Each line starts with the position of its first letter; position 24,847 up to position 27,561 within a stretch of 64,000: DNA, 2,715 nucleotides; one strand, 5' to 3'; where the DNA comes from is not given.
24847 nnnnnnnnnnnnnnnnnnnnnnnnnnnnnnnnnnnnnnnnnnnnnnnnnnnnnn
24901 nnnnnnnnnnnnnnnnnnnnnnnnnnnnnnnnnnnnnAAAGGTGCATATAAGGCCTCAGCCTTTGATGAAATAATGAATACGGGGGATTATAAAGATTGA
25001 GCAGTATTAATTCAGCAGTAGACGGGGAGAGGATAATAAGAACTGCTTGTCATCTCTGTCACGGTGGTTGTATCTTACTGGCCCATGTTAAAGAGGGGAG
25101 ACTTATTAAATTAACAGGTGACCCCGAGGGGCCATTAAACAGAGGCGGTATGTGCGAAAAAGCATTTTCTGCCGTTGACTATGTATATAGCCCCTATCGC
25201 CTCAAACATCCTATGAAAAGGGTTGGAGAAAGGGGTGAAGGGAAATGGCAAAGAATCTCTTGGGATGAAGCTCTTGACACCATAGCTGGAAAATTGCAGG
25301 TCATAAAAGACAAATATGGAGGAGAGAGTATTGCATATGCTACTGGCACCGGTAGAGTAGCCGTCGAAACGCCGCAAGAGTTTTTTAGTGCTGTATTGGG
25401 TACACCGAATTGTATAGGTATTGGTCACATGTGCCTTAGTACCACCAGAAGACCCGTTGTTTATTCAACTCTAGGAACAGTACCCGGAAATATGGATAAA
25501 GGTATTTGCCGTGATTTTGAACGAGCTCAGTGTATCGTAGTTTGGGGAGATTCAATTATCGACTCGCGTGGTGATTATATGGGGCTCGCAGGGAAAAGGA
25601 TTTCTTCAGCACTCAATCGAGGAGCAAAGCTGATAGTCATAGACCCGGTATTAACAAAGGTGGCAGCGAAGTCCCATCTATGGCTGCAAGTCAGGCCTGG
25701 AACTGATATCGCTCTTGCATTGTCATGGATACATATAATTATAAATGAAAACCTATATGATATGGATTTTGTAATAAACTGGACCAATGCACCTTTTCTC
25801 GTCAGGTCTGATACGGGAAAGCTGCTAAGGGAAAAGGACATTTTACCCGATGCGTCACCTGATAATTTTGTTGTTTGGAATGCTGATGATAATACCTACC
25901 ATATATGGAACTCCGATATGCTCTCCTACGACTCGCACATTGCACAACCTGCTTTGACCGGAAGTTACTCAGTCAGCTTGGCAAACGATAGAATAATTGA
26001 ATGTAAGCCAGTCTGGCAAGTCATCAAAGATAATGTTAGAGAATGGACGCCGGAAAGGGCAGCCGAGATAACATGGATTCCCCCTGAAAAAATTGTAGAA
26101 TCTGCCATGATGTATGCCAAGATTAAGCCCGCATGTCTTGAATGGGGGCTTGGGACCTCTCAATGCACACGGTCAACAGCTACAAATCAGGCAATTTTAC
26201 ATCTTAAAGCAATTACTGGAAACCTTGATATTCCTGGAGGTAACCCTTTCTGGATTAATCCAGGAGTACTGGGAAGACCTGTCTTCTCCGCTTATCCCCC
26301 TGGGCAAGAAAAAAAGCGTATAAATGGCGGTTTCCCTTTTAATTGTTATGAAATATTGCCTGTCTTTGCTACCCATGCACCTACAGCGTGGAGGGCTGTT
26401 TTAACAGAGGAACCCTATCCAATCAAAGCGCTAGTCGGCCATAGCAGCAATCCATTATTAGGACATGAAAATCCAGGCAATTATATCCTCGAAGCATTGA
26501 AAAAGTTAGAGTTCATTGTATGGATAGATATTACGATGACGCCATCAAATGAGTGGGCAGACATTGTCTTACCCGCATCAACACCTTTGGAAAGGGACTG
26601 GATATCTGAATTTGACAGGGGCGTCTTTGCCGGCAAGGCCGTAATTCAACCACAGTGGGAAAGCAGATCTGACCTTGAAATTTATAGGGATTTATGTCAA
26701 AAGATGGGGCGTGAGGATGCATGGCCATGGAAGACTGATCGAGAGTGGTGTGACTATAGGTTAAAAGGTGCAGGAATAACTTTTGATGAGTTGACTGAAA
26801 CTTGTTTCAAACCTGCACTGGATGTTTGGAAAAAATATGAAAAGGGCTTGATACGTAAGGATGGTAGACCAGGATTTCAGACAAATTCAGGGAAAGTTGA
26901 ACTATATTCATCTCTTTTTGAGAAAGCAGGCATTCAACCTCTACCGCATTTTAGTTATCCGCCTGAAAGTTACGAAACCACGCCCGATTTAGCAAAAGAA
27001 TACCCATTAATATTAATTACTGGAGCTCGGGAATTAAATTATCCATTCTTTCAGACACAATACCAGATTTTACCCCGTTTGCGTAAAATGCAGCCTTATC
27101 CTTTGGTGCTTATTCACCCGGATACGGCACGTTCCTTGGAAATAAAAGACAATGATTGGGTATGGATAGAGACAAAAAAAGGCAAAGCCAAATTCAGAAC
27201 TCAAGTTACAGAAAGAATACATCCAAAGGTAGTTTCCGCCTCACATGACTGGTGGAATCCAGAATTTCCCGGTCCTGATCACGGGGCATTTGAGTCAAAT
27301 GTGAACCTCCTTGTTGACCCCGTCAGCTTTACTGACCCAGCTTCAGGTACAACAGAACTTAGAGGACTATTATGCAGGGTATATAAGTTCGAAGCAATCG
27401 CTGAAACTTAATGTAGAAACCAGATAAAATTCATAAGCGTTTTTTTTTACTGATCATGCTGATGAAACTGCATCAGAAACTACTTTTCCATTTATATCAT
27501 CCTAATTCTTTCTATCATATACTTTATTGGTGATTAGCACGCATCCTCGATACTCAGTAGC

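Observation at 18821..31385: AT-rich six-gene block bracketed by transposase stubs: candidate undescribed redox-neutral catabolic system built on two Mo/W enzymes, UbiD, ThDP and Fe-ADH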

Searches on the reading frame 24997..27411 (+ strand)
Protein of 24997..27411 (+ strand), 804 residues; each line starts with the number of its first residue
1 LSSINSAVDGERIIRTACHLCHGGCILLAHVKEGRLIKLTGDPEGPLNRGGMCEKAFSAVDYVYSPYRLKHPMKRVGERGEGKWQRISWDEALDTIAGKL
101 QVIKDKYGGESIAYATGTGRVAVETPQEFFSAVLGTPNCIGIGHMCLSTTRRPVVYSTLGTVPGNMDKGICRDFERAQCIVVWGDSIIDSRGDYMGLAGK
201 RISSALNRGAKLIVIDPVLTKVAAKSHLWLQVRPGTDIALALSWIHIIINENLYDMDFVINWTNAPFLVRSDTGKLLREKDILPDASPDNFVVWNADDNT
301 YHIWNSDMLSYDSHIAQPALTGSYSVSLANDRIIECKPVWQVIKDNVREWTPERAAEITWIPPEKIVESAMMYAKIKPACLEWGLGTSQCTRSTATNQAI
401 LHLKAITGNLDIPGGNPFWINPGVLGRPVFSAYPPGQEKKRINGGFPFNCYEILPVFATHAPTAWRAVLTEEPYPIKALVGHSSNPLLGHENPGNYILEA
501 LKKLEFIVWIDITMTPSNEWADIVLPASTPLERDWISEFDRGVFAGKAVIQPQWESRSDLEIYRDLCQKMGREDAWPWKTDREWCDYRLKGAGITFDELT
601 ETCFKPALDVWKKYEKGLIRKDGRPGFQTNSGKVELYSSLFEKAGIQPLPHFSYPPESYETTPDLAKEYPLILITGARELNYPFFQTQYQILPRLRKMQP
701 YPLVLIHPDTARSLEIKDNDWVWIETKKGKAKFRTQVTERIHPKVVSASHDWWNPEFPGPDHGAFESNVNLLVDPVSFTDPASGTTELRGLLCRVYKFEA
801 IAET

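Call 3: search_protein_families(library=pfam, proteins=[window:24997-27411:+], max_evalue=0.01)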
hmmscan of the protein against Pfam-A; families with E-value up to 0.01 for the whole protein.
window:24997-27411:+ (804 aa): 3 families
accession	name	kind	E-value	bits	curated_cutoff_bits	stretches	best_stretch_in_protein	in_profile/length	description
PF00384.28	Molybdopterin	-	1.9e-39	136.2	24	1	68-568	1-352/353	Molybdopterin oxidoreductase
PF01568.27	Molydop_binding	-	1.1e-21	77.3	26.8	1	672-789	2-107/110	Molydopterin dinucleotide binding domain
PF04879.21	Molybdop_Fe4S4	-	2.8e-12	46.8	22.7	1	13-65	3-55/55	Molybdopterin oxidoreductase Fe4S4 domain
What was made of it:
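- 24997..27411 (+): Gene 4: cytoplasmic bis-MGD enzyme with one [4Fe-4S] site, in the acetylene hydratase / catechol-dehydroxylase-like radiation, 804 aa. Molybdop_Fe4S4 domain (call 3).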

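Call 4: search_protein_families(library=ncbifam, proteins=[window:24997-27411:+], max_evalue=0.01)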
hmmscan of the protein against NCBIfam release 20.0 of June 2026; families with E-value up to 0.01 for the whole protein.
window:24997-27411:+ (804 aa): 27 families (the best 25 are shown)
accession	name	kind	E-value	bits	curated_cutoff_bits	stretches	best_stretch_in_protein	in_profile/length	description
TIGR01591.1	Fdh-alpha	equivalog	1.5e-84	284.4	666.25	3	16-262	1-237/672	formate dehydrogenase subunit alpha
NF012032.0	PRK15488.1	equivalog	8.7e-83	278.6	694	3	11-263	41-281/759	thiosulfate reductase PhsA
TIGR03479.1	DMSO_red_II_alp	subfamily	2e-79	267.7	984.75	3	18-415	63-463/913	molybdopterin-dependent oxidoreductase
TIGR02166.1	dmsA_ynfE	subfamily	1.7e-75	254.6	777.7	2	9-259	40-295/794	DMSO/selenate family reductase complex A subunit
NF047855.1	AssmNtatRedNasC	equivalog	1.1e-53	182.6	1100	2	8-264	15-264/708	assimilatory nitrate reductase catalytic subunit NasC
NF011566.1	PRK14990.1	exception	2e-52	178.3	1600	2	3-260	48-316/814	dimethylsulfoxide reductase subunit A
TIGR00509.1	bisC_fam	subfamily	1.8e-49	168.7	1017.55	2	476-778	413-735/772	molybdopterin guanine dinucleotide-containing S/N-oxide reductase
NF041884.1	selenate_YnfF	exception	1.4e-48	165.4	1650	2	10-259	42-295/798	selenate/tellurate reductase subunit YnfF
NF041885.1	selenate_YnfE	exception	1.6e-47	161.8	1675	3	8-259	43-302/805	selenate/tellurate reductase subunit YnfE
NF010055.0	PRK13532.1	equivalog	8.8e-37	126.8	904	2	15-420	44-409/830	nitrate reductase catalytic subunit NapA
TIGR01706.1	NAPA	equivalog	1.7e-35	122.6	930.55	2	15-419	44-408/830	periplasmic nitrate reductase subunit alpha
TIGR01553.1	formate-DH-alph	equivalog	3.1e-35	121.2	814.2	1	15-415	46-438/1009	formate dehydrogenase-N subunit alpha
NF042978.1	EthbenzDh_ebdA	equivalog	7.7e-34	116.6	2000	2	202-416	268-478/977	ethylbenzene dehydrogenase subunit alpha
NF011682.0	PRK15102.1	equivalog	4.9e-33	114.2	909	3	476-584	471-583/829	trimethylamine-N-oxide reductase TorA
NF041714.1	arsenate_red_ArrA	equivalog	1.1e-32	113.1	1600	1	12-265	49-298/848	arsenate respiratory reductase molybdopterin-containing subunit ArrA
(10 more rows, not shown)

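Call 10: search_solved_structures(query=window:24997-27411:+, max_evalue=0.001)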
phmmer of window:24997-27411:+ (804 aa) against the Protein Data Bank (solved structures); distinct sequences matched with E-value up to 0.001: 55.
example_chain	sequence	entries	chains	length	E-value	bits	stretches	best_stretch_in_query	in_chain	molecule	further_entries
2e7z_A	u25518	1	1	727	8.6e-92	311.8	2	341-797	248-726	Acetylene hydratase Ahy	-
2vpw_A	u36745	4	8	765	5.7e-69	236.3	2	15-263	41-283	THIOSULFATE REDUCTASE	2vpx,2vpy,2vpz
5e7o_A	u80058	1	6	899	9.8e-54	185.9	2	43-297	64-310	DMSO reductase family type II enzyme, molybdopterin subunit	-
4ydd_A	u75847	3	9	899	1.4e-53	185.4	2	43-297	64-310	DMSO reductase family type II enzyme, molybdopterin subunit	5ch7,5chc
7qv7_S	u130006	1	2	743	1.1e-51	179.1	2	13-262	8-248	Hydrogen dependent carbon dioxide reductase subunit FdhF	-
1aa6_A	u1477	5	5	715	1.8e-49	171.8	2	14-263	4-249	FORMATE DEHYDROGENASE H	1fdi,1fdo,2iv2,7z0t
7bkb_D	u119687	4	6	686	1.3e-48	169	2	12-264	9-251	Formate dehydrogenase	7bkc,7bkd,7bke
9t1s_L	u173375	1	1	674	8.8e-46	159.6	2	14-264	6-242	formate dehydrogenase (coenzyme F420)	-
9vap_A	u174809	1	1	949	4e-39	137.6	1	13-259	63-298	Formate dehydrogenase molybdopterin-binding subunit FdhA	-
9wxb_B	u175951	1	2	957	1e-38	136.2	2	10-260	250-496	Formate dehydrogenase alpha subunit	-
7l5i_A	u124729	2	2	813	2.6e-38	134.9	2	349-762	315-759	Trimethylamine-N-oxide reductase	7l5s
6tg9_A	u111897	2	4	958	1.6e-37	132.3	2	10-259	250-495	Formate dehydrogenase subunit alpha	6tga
1dms_A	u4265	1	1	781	2.4e-35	125.1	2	351-782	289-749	DMSO REDUCTASE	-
2jio_A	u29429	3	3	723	2.6e-35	125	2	11-259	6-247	PERIPLASMIC NITRATE REDUCTASE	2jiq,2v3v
1dmr_A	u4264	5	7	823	3.1e-35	124.7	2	470-784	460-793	DMSO REDUCTASE | Dimethyl sulfoxide/trimethylamine N-oxide reductase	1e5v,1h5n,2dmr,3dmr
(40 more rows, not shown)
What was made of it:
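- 24997..27411 (+): PDB 2e7z at 8.6e-92 (call 10).
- Acetylene hydratase is the best PDB match (call 10).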

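Call 12: find_encoding_contigs(protein=window:24997-27411:+, flank=10000, max_places=10)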
Protein window:24997-27411:+ (804 aa): no gene with exactly this product is on record in the collection.
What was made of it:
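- Tried and rejected: Gene 4 was also not on record under its TTG start (call 12).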

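Call 18: find_homologous_proteins(query=window:24997-27411:+, max_evalue=1e-30)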
Query window:24997-27411:+ (804 aa): 5300 proteins with E <= 1e-30 among 8000 candidates; the best 120 are listed.
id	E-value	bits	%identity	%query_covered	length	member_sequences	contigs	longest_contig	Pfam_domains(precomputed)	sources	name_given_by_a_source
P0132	0.0e+0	1920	100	100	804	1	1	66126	PF00384.28,PF01568.28,PF04879.22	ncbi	-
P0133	0.0e+0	1446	74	98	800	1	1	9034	PF00384.28,PF01568.28,PF04879.22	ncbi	-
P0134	0.0e+0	1412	72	99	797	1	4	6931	PF00384.28,PF01568.28,PF04879.22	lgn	-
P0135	0.0e+0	1279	66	98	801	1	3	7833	PF00384.28,PF01568.28,PF04879.22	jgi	-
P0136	0.0e+0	1257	69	93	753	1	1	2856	PF00384.28,PF01568.28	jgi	-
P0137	0.0e+0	1197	62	99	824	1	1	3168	PF00384.28,PF01568.28,PF04879.22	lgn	-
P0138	0.0e+0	1183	62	99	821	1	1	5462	PF00384.28,PF01568.28,PF04879.22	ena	-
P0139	0.0e+0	1181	63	98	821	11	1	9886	PF00384.28,PF01568.28,PF04879.22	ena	-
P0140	0.0e+0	1181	61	99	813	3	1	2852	PF00384.28,PF01568.28,PF04879.22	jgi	-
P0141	0.0e+0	1179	62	99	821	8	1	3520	PF00384.28,PF01568.28,PF04879.22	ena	-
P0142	0.0e+0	1177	60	100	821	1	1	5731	PF00384.28,PF01568.28,PF04879.22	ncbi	ncbi:molybdopterin-dependent oxidoreductase [Chloroflexota bacterium]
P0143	0.0e+0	1169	60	98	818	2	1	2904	PF00384.28,PF01568.28,PF04879.22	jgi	jgi:anaerobic selenocysteine-containing dehydrogenase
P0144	0.0e+0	1164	60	99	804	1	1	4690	PF00384.28,PF01568.28,PF04879.22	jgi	jgi:anaerobic selenocysteine-containing dehydrogenase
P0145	0.0e+0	1161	60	99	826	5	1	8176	PF00384.28,PF01568.28,PF04879.22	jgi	-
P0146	0.0e+0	1158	61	98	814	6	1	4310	PF00384.28,PF01568.28,PF04879.22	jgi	jgi:anaerobic selenocysteine-containing dehydrogenase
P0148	0.0e+0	1151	60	99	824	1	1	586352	PF00384.28,PF01568.28,PF04879.22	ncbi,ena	-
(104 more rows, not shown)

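Call 19: search_solved_structures(query=window:24997-27411:+, max_evalue=1e-80, show_alignments=1)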
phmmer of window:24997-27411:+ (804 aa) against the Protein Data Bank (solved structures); distinct sequences matched with E-value up to 1e-80: 1.
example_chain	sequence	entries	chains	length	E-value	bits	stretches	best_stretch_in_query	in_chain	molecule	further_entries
2e7z_A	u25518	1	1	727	8.6e-92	311.8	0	341-797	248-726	Acetylene hydratase Ahy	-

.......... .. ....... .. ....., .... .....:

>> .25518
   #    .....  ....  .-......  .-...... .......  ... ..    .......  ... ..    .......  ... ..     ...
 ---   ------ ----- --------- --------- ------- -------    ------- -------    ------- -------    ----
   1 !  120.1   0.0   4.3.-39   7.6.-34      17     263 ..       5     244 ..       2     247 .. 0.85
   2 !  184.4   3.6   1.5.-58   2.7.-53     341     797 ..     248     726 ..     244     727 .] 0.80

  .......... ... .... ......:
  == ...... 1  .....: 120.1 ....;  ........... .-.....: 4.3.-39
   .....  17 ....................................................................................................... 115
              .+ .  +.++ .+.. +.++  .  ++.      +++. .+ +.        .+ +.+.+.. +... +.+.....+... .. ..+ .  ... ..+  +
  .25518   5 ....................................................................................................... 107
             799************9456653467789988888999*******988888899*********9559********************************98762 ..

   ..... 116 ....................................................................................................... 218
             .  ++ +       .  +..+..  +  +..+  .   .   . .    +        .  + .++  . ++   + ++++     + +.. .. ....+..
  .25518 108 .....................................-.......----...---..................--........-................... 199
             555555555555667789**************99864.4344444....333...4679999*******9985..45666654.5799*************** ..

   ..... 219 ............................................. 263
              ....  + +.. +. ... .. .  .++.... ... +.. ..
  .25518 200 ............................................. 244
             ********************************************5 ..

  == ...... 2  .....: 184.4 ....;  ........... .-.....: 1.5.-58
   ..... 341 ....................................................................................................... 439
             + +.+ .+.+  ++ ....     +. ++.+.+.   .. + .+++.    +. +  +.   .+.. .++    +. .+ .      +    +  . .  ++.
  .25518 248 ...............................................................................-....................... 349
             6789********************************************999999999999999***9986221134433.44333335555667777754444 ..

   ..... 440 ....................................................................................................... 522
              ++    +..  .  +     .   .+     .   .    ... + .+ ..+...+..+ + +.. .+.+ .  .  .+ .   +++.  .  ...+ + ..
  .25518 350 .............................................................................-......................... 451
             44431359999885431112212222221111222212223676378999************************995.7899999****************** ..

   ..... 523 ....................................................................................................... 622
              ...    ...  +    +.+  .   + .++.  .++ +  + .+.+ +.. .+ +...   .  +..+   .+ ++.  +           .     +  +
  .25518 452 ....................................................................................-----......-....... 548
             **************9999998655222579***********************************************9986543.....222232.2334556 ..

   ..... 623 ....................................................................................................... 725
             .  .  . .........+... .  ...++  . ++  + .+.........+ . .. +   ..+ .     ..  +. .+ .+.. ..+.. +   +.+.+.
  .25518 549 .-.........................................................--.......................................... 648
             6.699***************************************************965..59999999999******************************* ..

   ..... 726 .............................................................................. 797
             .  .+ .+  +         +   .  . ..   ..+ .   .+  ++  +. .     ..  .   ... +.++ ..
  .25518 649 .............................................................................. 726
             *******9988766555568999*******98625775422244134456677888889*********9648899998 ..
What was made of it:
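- Gene 4 has an insertion of about 78 aa (call 19).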

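Call 20: find_related_loci(query=window:24997-27411:+, collection=genome_contigs, flank=10000)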
Query window:24997-27411:+ (804 aa) in genome_contigs; peptide patterns used: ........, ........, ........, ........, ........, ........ (x = any residue, [..] = any of these).
598 stretches matched a pattern (row limit reached: there are more); 585 encode a relative of the query (tblastn E <= 1e-3); the best 80 are kept; 80 distinct loci.
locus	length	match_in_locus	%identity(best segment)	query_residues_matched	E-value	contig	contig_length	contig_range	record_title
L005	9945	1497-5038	60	12-797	0e+0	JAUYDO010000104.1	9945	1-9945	MAG: Dehalococcoidia bacterium isolate C20_metabat.bin.41 C20_k141_337016, whole genome shotgun sequence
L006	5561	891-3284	59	10-800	0e+0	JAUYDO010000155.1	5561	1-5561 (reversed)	MAG: Dehalococcoidia bacterium isolate C20_metabat.bin.41 C20_k141_566448, whole genome shotgun sequence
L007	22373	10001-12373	43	21-803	0e+0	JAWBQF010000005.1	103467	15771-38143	MAG: Candidatus Methanomethylicia archaeon isolate JZ-1_201705_bins_15 JZ-1_201705_bins_15_scaffold_5, whole genome shot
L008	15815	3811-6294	40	1-802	4e-173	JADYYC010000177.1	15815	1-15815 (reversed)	MAG: Anaerolineales bacterium isolate SJ511 c_000000411296, whole genome shotgun sequence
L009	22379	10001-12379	38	3-797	2e-167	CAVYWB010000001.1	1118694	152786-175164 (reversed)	MAG: uncultured Chloroflexia bacterium isolate MFD01476.bin.1.140 genome assembly, contig: contig_13592, whole genome sh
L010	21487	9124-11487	37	7-797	6e-160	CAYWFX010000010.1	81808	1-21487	MAG TPA_asm: uncultured Syntrophomonas sp. isolate SRP302447_co4_189 genome assembly, contig: NODE_982_length_81808_cov_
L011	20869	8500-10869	36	2-796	2e-157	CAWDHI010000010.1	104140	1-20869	MAG: uncultured Chloroflexia bacterium isolate MFD04716.bin.1.245 genome assembly, contig: contig_76861, whole genome sh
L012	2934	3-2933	57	1-797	3e-158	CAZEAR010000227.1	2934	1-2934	MAG TPA_asm: uncultured Dehalococcoidales bacterium isolate binchicken_co294_169 genome assembly, contig: NODE_27064_len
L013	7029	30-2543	35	8-797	2e-138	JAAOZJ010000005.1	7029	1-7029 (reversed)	MAG: Candidatus Methanomethylicota archaeon isolate SJ3.Bin21 k141_27687, whole genome shotgun sequence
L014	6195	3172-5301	42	11-801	4e-106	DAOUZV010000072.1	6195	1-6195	MAG TPA_asm: Chloroflexota bacterium isolate CSMAG_962 CSMAG_962_k141_73022_length_6195_cov_5.9818, whole genome shotgun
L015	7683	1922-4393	32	9-803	1e-104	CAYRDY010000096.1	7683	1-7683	MAG TPA_asm: uncultured Catenibacillus sp. isolate SRP314395_co1_31 genome assembly, contig: NODE_8783_length_7683_cov_8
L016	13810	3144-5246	33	10-765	3e-103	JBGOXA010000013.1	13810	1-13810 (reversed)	MAG: Dehalococcoidia bacterium isolate OBJ_0618_130150_78 k141_6008098_length_13810_cov_120.1227, whole genome shotgun s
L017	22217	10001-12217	33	8-763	1e-101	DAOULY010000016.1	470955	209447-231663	MAG TPA_asm: Dehalococcoidia bacterium isolate W31_65 k127_904386, whole genome shotgun sequence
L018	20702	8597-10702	43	11-797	2e-101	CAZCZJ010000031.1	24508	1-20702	MAG TPA_asm: uncultured Dehalococcoidaceae bacterium isolate binchicken_co89_602 genome assembly, contig: NODE_3315_leng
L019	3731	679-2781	40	10-797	2e-102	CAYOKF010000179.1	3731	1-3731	MAG TPA_asm: uncultured Dehalococcoidaceae bacterium isolate binchicken_co334_148 genome assembly, contig: NODE_52985_le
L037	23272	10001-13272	38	6-798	1e-86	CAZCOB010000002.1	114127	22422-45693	MAG TPA_asm: uncultured Dehalococcoidaceae bacterium isolate binchicken_co100_344 genome assembly, contig: NODE_149_leng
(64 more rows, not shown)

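Call 21: find_encoding_contigs(protein=P0133, flank=10000, max_places=2)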
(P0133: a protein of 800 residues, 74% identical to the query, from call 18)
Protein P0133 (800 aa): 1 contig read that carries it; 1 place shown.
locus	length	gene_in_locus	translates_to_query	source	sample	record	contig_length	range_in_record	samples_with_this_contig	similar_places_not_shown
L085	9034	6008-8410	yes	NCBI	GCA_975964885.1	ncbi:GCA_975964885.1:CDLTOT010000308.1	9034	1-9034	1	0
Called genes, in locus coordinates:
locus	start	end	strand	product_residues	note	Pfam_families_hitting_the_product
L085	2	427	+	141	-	?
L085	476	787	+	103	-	-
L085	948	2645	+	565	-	PF00890:FAD_binding_2, PF01134:GIDA (weak), PF01262:AlaDh_PNT_C (faint), PF01266:DAO, PF03486:HI0933_like (weak), PF07992:Pyr_redox_2 (weak), PF12831:FAD_oxidored (weak), PF02910:Succ_DH_flav_C, +1 more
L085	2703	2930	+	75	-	PF12797:Fer4_2 (faint), PF12837:Fer4_6 (faint), PF13237:Fer4_10 (weak), PF00037:Fer4 (weak), PF14697:Fer4_21 (weak), PF12838:Fer4_7, PF13187:Fer4_9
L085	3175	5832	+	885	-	PF21423:AhtL-like_1st (weak), PF00384:Molybdopterin, PF01568:Molydop_binding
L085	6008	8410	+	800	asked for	PF04879:Molybdop_Fe4S4, PF00384:Molybdopterin, PF01568:Molydop_binding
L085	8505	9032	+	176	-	?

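Call 41: find_related_loci(query=window:24997-27411:+, collection=metagenome_contigs, flank=10000)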
Query window:24997-27411:+ (804 aa) in metagenome_contigs; peptide patterns used: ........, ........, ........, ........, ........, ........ (x = any residue, [..] = any of these).
600 stretches matched a pattern (row limit reached: there are more); 590 encode a relative of the query (tblastn E <= 1e-3); the best 80 are kept; 80 distinct loci.
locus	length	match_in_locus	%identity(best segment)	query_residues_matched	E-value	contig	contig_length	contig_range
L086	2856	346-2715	70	11-801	0e+0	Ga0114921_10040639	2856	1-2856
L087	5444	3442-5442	58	12-678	0e+0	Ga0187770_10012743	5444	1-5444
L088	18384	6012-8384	43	21-803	0e+0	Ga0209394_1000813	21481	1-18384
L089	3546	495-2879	40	12-797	0e+0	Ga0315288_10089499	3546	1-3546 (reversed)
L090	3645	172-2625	39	1-797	9e-172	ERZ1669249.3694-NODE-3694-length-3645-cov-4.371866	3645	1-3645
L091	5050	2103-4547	39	18-801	2e-162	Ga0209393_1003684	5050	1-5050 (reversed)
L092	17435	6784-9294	38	3-797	2e-151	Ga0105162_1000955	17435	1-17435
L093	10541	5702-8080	37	12-797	2e-150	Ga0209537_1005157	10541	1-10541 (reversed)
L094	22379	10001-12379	37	12-797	2e-150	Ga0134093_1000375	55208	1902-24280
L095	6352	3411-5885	38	12-797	2e-148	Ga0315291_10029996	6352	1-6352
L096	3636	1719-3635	40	13-642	6e-139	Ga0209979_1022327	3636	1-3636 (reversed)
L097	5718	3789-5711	37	11-652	3e-129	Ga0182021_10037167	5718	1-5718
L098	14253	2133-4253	33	12-797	2e-116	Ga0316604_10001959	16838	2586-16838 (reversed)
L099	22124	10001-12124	33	11-757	2e-112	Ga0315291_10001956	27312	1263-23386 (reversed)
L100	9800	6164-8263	34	10-762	2e-105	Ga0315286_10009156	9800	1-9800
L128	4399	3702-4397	63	1-231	6e-90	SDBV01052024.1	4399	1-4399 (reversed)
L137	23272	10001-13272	38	6-798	8e-87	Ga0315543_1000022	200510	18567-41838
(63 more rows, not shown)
